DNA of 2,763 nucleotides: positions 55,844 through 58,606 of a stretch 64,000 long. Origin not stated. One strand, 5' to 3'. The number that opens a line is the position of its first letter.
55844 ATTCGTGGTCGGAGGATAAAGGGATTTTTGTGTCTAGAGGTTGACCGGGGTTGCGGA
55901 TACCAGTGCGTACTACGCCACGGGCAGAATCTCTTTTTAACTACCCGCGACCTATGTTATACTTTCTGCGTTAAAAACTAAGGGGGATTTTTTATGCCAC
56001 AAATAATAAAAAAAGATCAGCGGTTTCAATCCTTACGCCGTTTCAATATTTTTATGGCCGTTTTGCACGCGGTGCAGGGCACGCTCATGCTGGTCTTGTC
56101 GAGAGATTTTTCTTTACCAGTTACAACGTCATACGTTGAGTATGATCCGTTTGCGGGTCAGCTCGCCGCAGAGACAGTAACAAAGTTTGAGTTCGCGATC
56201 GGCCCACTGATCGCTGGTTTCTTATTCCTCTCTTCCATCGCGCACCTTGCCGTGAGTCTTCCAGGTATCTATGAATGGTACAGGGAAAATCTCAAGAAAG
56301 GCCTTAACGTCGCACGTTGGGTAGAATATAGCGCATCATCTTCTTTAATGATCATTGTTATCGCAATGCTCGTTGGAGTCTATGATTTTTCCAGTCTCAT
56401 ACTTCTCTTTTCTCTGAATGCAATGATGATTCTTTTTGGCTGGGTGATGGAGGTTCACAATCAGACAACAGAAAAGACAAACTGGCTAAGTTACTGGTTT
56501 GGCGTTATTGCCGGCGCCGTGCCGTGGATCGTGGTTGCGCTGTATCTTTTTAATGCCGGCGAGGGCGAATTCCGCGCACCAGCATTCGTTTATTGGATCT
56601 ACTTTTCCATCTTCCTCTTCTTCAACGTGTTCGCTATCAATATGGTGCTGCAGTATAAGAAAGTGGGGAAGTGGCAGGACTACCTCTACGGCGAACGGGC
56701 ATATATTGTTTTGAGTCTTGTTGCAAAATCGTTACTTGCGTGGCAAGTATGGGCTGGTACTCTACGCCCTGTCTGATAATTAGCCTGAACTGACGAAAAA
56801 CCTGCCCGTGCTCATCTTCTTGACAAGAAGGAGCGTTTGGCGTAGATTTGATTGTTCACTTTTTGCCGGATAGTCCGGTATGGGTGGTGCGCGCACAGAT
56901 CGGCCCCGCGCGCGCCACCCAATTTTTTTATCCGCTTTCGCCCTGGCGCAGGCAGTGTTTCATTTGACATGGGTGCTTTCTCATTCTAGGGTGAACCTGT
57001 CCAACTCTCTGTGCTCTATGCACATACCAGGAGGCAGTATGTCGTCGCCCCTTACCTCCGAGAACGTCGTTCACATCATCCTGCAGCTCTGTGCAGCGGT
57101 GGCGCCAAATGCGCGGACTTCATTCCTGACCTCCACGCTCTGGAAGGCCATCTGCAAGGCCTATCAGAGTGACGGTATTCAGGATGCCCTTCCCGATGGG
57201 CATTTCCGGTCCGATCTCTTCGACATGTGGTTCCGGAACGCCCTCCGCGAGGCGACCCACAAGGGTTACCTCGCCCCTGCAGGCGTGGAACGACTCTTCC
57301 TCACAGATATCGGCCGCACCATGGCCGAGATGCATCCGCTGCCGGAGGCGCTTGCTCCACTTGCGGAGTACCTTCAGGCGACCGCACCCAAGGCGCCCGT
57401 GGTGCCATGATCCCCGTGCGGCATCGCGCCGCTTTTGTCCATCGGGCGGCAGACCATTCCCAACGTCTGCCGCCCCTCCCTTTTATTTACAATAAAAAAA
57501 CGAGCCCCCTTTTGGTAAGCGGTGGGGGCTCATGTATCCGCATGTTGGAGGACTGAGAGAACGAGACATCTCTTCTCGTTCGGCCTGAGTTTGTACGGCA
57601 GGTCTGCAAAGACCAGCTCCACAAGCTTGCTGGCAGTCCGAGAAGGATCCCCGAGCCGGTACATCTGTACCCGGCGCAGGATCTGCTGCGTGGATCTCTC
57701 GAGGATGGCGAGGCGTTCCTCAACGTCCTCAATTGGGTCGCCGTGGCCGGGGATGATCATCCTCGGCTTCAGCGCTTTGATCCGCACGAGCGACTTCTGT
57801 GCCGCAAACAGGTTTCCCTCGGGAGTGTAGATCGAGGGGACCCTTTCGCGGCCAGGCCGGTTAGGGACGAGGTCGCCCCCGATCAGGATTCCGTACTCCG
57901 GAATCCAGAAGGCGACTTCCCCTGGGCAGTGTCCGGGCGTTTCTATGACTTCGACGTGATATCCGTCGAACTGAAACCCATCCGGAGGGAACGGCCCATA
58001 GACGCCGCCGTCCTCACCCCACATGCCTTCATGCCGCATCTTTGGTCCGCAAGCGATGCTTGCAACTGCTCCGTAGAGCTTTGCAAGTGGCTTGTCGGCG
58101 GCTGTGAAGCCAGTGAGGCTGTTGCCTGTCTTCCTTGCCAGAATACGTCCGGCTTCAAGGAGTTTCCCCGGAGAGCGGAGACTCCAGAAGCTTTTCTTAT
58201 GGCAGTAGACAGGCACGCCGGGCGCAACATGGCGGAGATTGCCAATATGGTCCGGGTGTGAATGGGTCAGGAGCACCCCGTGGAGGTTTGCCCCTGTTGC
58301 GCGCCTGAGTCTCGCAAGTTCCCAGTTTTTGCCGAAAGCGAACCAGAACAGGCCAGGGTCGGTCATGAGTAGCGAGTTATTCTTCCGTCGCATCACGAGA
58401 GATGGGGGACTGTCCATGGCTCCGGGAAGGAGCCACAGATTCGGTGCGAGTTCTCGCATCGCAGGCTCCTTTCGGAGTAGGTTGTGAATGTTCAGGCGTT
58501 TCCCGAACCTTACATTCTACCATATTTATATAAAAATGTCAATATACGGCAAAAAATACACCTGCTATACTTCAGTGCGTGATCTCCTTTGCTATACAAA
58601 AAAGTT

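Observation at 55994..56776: Heliorhodopsin gene in its own promoter-to-terminator unit, in a likely CPR-like small genome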

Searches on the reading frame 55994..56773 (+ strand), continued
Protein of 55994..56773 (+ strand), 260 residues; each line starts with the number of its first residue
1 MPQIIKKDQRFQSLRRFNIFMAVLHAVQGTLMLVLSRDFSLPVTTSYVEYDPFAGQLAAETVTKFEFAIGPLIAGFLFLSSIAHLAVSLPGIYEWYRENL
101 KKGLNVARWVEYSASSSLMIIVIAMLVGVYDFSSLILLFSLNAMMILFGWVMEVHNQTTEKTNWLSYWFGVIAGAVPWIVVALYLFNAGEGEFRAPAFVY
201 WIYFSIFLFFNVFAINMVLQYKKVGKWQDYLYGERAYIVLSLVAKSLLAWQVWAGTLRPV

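Call 39: find_homologous_proteins(query=window:55994-56773:+, max_evalue=1e-20)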
Query window:55994-56773:+ (260 aa): 7996 proteins with E <= 1e-20 among 8000 candidates; the best 120 are listed.
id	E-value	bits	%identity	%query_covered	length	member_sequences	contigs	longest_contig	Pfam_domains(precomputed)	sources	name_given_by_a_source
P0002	2.2e-151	521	100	92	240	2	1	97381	PF18761.8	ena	-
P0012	1.1e-137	476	81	100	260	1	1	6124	PF18761.8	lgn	-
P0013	3.6e-121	422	73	98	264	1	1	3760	PF18761.8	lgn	-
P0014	6.6e-120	418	72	98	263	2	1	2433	PF18761.8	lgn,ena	-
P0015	1.0e-119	417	72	99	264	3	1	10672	PF18761.8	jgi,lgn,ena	-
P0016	2.8e-119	415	70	98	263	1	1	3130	PF18761.8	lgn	-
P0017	1.2e-118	413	71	98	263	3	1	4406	PF18761.8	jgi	jgi:hypothetical protein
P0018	1.4e-118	413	69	99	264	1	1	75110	PF18761.8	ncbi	-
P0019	7.2e-118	411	69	99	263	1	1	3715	PF18761.8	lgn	-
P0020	4.1e-117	408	72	98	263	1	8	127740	PF18761.8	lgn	-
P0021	4.5e-117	408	69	100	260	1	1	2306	PF18761.8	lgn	-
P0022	4.9e-117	408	71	98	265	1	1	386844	PF18761.8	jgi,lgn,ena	-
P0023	6.3e-117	408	71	100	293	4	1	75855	PF18761.8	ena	-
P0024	6.5e-117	408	70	97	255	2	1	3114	PF18761.8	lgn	-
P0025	1.1e-116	407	72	98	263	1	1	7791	PF18761.8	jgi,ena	-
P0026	1.5e-116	406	72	97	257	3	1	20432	PF18761.8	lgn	-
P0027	2.2e-116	406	71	100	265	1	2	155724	PF18761.8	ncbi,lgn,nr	ncbi:MAG: heliorhodopsin HeR [Patescibacteria group bacterium]|nr:heliorhodopsin HeR [Patescibacteri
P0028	6.1e-116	405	72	97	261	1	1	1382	PF18761.8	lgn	-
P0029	6.9e-116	404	68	98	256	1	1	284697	PF18761.8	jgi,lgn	-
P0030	8.3e-116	404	70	100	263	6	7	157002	PF18761.8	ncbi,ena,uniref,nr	ncbi:MAG: hypothetical protein A2898_02000 [Candidatus Kerfeldbacteria bacterium RIFCSPLOWO2_01_FULL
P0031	1.4e-115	403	72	99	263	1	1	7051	PF18761.8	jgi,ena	-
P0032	4.3e-115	402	71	99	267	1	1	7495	PF18761.8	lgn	-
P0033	5.8e-115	401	71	100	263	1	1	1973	PF18761.8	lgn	-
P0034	8.3e-115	401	66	100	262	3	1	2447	PF18761.8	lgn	-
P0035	1.6e-114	400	70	97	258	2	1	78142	PF18761.8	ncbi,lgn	-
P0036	1.7e-114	400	71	98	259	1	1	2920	PF18761.8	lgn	-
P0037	1.8e-114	400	69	100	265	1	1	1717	PF18761.8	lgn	-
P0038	2.7e-114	399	69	98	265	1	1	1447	PF18761.8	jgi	jgi:hypothetical protein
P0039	4.7e-114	398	68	98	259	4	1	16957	PF18761.8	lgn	-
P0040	8.1e-114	398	68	99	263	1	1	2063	PF18761.8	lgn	-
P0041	1.1e-113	397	70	97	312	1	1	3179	PF18761.8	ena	-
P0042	1.6e-113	397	70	97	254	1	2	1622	PF18761.8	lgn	-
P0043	1.7e-113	397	69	100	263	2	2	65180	PF18761.8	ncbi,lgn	ncbi:MAG: heliorhodopsin HeR [bacterium]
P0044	1.8e-113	396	71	100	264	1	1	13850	PF18761.8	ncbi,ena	-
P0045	1.9e-113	396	67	98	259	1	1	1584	PF18761.8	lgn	-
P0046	2.0e-113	396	69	100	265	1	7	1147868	PF18761.8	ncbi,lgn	ncbi:MAG: heliorhodopsin HeR [Patescibacteria group bacterium]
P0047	2.4e-113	396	68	97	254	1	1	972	PF18761.8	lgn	-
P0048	2.5e-113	396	70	97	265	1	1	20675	PF18761.8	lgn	-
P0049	2.6e-113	396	69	99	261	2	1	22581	PF18761.8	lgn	-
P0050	2.8e-113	396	67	97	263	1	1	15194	PF18761.8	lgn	-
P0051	3.5e-113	395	70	98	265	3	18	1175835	PF18761.8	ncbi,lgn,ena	-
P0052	3.6e-113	395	69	98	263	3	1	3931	PF18761.8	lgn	-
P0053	4.4e-113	395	71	96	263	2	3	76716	PF18761.8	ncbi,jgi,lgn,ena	ncbi:MAG: heliorhodopsin HeR [Patescibacteria group bacterium]|jgi:hypothetical protein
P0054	4.8e-113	395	68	98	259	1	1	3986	PF18761.8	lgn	-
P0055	4.9e-113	395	69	98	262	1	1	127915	PF18761.8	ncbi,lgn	-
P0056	6.5e-113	395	70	98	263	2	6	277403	PF18761.8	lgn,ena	-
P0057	7.9e-113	394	72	95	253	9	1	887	PF18761.8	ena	-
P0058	8.4e-113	394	68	99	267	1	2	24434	PF18761.8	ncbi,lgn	-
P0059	9.8e-113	394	67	100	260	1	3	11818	PF18761.8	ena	-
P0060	9.9e-113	394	69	98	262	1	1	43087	PF18761.8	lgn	-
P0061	1.0e-112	394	69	100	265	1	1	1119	PF18761.8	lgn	-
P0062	1.1e-112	394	74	92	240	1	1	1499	PF18761.8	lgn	-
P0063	1.2e-112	394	68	98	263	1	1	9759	PF18761.8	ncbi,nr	ncbi:MAG: heliorhodopsin HeR [Candidatus Kerfeldbacteria bacterium]|nr:heliorhodopsin HeR [Candidatu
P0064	1.3e-112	394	66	100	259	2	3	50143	PF18761.8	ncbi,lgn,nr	ncbi:heliorhodopsin HeR [Patescibacteria group bacterium]|nr:heliorhodopsin HeR [Patescibacteria gro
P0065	1.4e-112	394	71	96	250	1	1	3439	PF18761.8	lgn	-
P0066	1.4e-112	393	66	99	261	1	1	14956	PF18761.8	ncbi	ncbi:heliorhodopsin HeR [Patescibacteria group bacterium]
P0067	1.5e-112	393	67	100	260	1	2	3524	PF18761.8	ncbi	-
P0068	1.9e-112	393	68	98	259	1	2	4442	PF18761.8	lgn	-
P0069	2.0e-112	393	70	98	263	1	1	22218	PF18761.8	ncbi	-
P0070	2.1e-112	393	69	96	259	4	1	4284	PF18761.8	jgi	-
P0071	2.9e-112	392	68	98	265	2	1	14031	PF18761.8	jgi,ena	-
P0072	2.9e-112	392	68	99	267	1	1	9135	PF18761.8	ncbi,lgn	-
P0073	3.4e-112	392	67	98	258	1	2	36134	PF18761.8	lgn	-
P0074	5.9e-112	391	70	98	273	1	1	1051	PF18761.8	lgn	-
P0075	7.5e-112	391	67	100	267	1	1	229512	PF18761.8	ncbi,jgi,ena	ncbi:MAG: heliorhodopsin HeR [Patescibacteria group bacterium]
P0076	9.7e-112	391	68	98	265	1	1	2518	PF18761.8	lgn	-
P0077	1.1e-111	391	68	98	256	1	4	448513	PF18761.8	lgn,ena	-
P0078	1.2e-111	390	68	98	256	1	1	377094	PF18761.8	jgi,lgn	jgi:hypothetical protein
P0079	1.4e-111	390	68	100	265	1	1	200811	PF18761.8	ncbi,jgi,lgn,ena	ncbi:MAG: heliorhodopsin HeR [Patescibacteria group bacterium]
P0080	2.7e-111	389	68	97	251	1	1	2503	PF18761.8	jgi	jgi:hypothetical protein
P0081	2.8e-111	389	66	100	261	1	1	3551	PF18761.8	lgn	-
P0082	2.9e-111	389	67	99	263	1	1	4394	PF18761.8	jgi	jgi:hypothetical protein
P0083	3.0e-111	389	69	100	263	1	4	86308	PF18761.8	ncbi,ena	-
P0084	3.0e-111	389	70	97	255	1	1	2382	PF18761.8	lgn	-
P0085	3.1e-111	389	70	96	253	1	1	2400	PF18761.8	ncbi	-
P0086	4.4e-111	389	69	98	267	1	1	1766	PF18761.8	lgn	-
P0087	4.5e-111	389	70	98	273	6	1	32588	PF18761.8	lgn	-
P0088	6.3e-111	388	69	97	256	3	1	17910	PF18761.8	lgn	-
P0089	7.0e-111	388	67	99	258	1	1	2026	PF18761.8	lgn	-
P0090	7.5e-111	388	69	97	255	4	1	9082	PF18761.8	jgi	jgi:hypothetical protein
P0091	7.5e-111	388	69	98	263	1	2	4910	PF18761.8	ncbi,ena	-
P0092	8.4e-111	388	68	100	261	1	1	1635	PF18761.8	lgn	-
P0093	8.8e-111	388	66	98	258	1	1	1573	PF18761.8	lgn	-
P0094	9.1e-111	388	67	98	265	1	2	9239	PF18761.8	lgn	-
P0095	9.9e-111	387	67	98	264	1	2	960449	PF18761.8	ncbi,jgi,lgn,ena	ncbi:MAG: heliorhodopsin HeR [Patescibacteria group bacterium]|jgi:hypothetical protein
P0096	1.4e-110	387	72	92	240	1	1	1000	PF18761.8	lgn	-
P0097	1.4e-110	387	68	97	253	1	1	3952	PF18761.8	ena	-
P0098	1.4e-110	387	66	97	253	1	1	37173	PF18761.8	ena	-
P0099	1.5e-110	387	67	97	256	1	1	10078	PF18761.8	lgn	-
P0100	1.8e-110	387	67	98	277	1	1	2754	PF18761.8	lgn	-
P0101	1.9e-110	386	66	97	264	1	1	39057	PF18761.8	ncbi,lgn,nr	ncbi:MAG: heliorhodopsin HeR [bacterium]|nr:heliorhodopsin HeR [bacterium]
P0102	2.0e-110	386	66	97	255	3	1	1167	PF18761.8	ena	-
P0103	2.0e-110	386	66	98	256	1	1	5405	PF18761.8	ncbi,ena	-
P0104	2.0e-110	386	67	98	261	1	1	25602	PF18761.8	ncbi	ncbi:MAG: heliorhodopsin HeR [bacterium]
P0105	2.2e-110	386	68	100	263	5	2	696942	PF18761.8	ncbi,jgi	ncbi:MAG: heliorhodopsin HeR [Patescibacteria group bacterium]|jgi:hypothetical protein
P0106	2.4e-110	386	66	98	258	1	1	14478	PF18761.8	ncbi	-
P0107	2.4e-110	386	68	97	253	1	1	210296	PF18761.8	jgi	jgi:hypothetical protein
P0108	2.8e-110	386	68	98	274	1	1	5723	PF18761.8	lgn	-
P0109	3.0e-110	386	65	98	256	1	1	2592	PF18761.8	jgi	jgi:hypothetical protein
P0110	3.6e-110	386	67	98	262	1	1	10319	PF18761.8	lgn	-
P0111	4.7e-110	385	67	98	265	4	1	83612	PF18761.8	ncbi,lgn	-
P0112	5.0e-110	385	68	97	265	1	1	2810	PF18761.8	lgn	-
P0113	5.6e-110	385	65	100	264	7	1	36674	PF18761.8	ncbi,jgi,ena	ncbi:MAG: heliorhodopsin HeR [Patescibacteria group bacterium]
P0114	5.9e-110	385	68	97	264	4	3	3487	PF18761.8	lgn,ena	-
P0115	7.7e-110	385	65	98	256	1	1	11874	PF18761.8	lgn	-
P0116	8.5e-110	384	67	99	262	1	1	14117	PF18761.8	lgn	-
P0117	9.2e-110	384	69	100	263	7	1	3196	PF18761.8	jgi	-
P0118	9.9e-110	384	67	97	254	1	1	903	PF18761.8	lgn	-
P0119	1.2e-109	384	67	98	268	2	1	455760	PF18761.8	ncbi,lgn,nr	ncbi:MAG: heliorhodopsin HeR [Patescibacteria group bacterium]|nr:heliorhodopsin HeR [Patescibacteri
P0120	1.2e-109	384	67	100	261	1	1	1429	PF18761.8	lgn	-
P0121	1.3e-109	384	67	98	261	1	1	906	PF18761.8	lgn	-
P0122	1.4e-109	384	66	100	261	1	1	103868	PF18761.8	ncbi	ncbi:MAG: heliorhodopsin HeR [Patescibacteria group bacterium]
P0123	1.8e-109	383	69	99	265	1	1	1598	PF18761.8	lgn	-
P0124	1.9e-109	383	67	98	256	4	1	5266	PF18761.8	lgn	-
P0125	2.1e-109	383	67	100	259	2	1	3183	PF18761.8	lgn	-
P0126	2.5e-109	383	69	98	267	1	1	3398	PF18761.8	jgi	jgi:hypothetical protein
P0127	2.9e-109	383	66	97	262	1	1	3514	PF18761.8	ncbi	-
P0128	2.9e-109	383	69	97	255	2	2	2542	PF18761.8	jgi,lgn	-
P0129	3.1e-109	383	67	97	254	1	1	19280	PF18761.8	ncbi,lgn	-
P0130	3.1e-109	383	67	97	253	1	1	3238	PF18761.8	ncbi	-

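Call 40: find_encoding_contigs(protein=P0012, flank=10000, max_places=3)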
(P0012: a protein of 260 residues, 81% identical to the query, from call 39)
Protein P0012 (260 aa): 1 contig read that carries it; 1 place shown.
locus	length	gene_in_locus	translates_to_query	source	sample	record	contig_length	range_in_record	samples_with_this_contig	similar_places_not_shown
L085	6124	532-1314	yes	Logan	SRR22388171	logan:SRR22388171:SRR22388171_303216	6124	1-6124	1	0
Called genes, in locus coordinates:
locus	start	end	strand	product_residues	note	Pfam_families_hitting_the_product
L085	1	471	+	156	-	?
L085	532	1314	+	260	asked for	PF18761:Heliorhodopsin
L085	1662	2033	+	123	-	-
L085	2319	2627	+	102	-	-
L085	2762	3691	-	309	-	PF00753:Lactamase_B, PF12706:Lactamase_B_2 (weak)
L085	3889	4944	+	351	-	PF01702:TGT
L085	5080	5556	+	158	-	PF01022:HTH_5, PF12840:HTH_20, PF04945:YHS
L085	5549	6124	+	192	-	?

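Call 55: predict_structure(alignment_id=A3)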
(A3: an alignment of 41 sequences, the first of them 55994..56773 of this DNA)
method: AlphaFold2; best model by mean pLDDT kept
length: 260 residues; sequences in the alignment: 41
mean_pLDDT: 86.7   pTM: 0.80
mean pLDDT of the five models: 86.7, 84.7, 84.1, 83.6, 83.4
residues with pLDDT >= 90: 106; 70-90: 142; 50-70: 6; < 50: 6
segments of 3 or more residues with pLDDT < 50: 1-5
pLDDT, mean of each block of 10 residues (from residue 1): 58 91 96 93 92 92 93 93 93 91 84 87 89 93 87 84 82 85 87 80 82 86 88 90 90 71
secondary structure, 60 per line:
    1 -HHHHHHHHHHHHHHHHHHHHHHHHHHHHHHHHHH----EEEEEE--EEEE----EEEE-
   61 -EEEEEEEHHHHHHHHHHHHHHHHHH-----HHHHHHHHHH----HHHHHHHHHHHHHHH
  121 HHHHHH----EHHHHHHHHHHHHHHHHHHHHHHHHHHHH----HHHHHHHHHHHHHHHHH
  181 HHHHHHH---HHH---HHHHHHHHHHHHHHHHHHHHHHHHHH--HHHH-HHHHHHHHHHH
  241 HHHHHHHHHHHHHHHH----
elements in order: H2-35 E40-45 E48-51 E56-59 E62-68 H69-86 H92-101 H106-126 H132-159 H164-187 H197-222 H225-228 H230-256

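Call 58: fold_search(model_id=the predicted structure, library=pdb)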
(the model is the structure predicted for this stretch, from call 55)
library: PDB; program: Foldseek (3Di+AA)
matches with E <= 10: 601; with E <= 0.001: 11
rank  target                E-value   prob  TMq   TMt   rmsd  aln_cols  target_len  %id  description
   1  7clj                  5.6e-23  1.00  0.90  0.93   2.1       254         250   50  Crystal structure of Thermoplasmatales archaeon heliorhodopsin E108D mutant (released 2020-09-02)
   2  6is6                  1.5e-22  1.00  0.90  0.94   2.0       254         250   51  Crystal structure of Thermoplasmatales archaeon heliorhodopsin (released 2019-09-25)
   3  7u55                  1.8e-22  1.00  0.87  0.92   2.1       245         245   51  Crystal structure of Thermoplasmatales archaeon heliorhodopsin at pH 4.5 (released 2022-09-07)
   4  6su3_A                3.8e-20  1.00  0.86  0.87   2.4       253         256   45  Crystal structure of the 48C12 heliorhodopsin in the violet form at pH 8.8 (released 2019-12-11)
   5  6su3_X                9.2e-19  1.00  0.86  0.87   2.4       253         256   45  Crystal structure of the 48C12 heliorhodopsin in the violet form at pH 8.8 (released 2019-12-11)
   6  9ljj_A                1.1e-18  1.00  0.87  0.89   2.6       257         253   45  cryo-EM structure of a nanobody bound heliorhodopsin (released 2025-02-12)
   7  6su4_A                1.2e-18  1.00  0.85  0.87   2.6       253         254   44  Crystal structure of the 48C12 heliorhodopsin in the blue form at pH 4.3 (released 2019-12-11)
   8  6su4_X                2.5e-18  1.00  0.86  0.88   2.4       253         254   45  Crystal structure of the 48C12 heliorhodopsin in the blue form at pH 4.3 (released 2019-12-11)
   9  6uh3_A                1.5e-17  1.00  0.85  0.89   2.5       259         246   44  Crystal structure of bacterial heliorhodopsin 48C12 (released 2019-12-04)
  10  6uh3_B                2.5e-17  1.00  0.84  0.89   2.6       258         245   44  Crystal structure of bacterial heliorhodopsin 48C12 (released 2019-12-04)
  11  8zao_A                9.9e-04  1.00  0.62  0.62   8.6       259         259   15  ExoKCR1 channelrhodopsin (released 2024-09-04)
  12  7d7q_B                1.4e-03  1.00  0.66  0.56   7.9       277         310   13  Crystal structure of the transmembrane domain and linker region of Salpingoeca rosetta rhodopsin phosphodiesterase (released 2020-11-18)
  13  8gi8                  1.7e-03  1.00  0.60  0.65   8.6       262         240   12  Kalium channelrhodopsin 1 from Hyphochytrium catenoides (HcKCR1) embedded in peptidisc (released 2023-07-26)
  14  7d7q_A                2.2e-03  1.00  0.63  0.59   8.3       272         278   12  Crystal structure of the transmembrane domain and linker region of Salpingoeca rosetta rhodopsin phosphodiesterase (released 2020-11-18)
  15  7zn0_C                2.8e-03  1.00  0.63  0.72   6.9       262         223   13  Crystal structure of the light-driven inward proton pump xenorhodopsin BcXeR in the M state at pH 8.2 in the presence  (released 2023-05-10)
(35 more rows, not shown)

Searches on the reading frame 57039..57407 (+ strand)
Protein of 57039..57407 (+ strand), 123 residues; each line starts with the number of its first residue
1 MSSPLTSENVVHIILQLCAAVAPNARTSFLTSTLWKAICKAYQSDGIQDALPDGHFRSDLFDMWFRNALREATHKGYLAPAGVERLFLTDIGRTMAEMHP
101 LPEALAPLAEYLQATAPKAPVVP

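Call 50: search_protein_families(library=pfam, proteins=[window:57039-57407:+], max_evalue=0.01)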
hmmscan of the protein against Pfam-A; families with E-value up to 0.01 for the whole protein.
window:57039-57407:+ (123 aa): 0 families

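Call 66: search_protein_families(library=ncbifam, proteins=[window:57039-57407:+], max_evalue=0.01)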
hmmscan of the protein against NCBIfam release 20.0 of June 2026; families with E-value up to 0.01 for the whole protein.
window:57039-57407:+ (123 aa): 0 families

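Call 67: search_protein_families(library=phrogs, proteins=[window:57039-57407:+], max_evalue=0.01)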
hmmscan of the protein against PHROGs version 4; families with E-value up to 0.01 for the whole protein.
window:57039-57407:+ (123 aa): 0 families

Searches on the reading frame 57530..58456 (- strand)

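Call 50: search_protein_families(library=pfam, proteins=[window:57530-58456:-], max_evalue=0.01)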
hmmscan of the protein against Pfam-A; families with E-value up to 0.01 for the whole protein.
window:57530-58456:- (308 aa): 2 families
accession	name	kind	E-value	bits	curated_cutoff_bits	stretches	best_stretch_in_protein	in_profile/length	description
PF00753.33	Lactamase_B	-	2.9e-18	66.9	22.7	1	21-238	10-196/196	Metallo-beta-lactamase superfamily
PF12706.13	Lactamase_B_2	-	1.3e-07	31.9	27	1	32-99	5-76/200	Beta-lactamase superfamily domain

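Call 66: search_protein_families(library=ncbifam, proteins=[window:57530-58456:-], max_evalue=0.01)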
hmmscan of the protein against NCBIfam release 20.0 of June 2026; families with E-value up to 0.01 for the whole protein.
window:57530-58456:- (308 aa): 13 families
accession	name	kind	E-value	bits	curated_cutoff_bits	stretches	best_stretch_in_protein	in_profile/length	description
TIGR04558.1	SoxH_rel_PQQ_1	hypoth_equivalog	4.5e-11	42.3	300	1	161-246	142-221/285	quinoprotein relay system zinc metallohydrolase 1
NF041804.1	MBL_fold_SolJ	exception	1.7e-08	33.9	350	1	45-84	38-82/224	solanimycin biosynthesis MBL-fold hydrolase SolJ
TIGR03413.1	GSH_gloB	equivalog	4e-08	32.9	200.8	1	51-87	37-75/248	hydroxyacylglutathione hydrolase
NF033088.2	bla_subclass_B1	equivalog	5.2e-07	29.5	200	1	52-241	63-203/217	subclass B1 metallo-beta-lactamase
TIGR04559.1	SoxH_rel_PQQ_2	hypoth_equivalog_domain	7.1e-07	28.9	280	0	189-263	170-237/283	quinoprotein relay system zinc metallohydrolase 2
NF053820.1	MBLfold_Strvi7410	exception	1.2e-06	28.2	525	1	56-299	63-312/343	Strvi_7410 family MBL fold metallo-hydrolase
NF012229.1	bla_class_B_core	domain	1.4e-05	25.3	100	0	52-98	46-93/139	metallo-beta-lactamase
NF012146.1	blaB-IND-MUS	exception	5.1e-05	22.7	270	1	174-241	155-221/237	BlaB/IND/MUS family subclass B1 metallo-beta-lactamase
NF012149.0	blaIND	exception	0.0004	19.9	430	0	174-240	157-222/239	IND family subclass B1 metallo-beta-lactamase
NF012145.1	blaDIM_SIM_IMP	exception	0.0028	17.5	288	0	168-240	124-193/209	DIM/SIM/IMP family subclass B1 metallo-beta-lactamase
NF000444.3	blaEBR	exception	0.0031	17.1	475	0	173-240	152-218/234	EBR family subclass B1 metallo-beta-lactamase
NF047975.1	blaPYX_B1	exception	0.0056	16.1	473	0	173-241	164-231/245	PYX family subclass B1 metallo-beta-lactamase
NF033095.1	bla_Bc_2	exception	0.0058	16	500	0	163-240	163-240/255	BcII family subclass B1 metallo-beta-lactamase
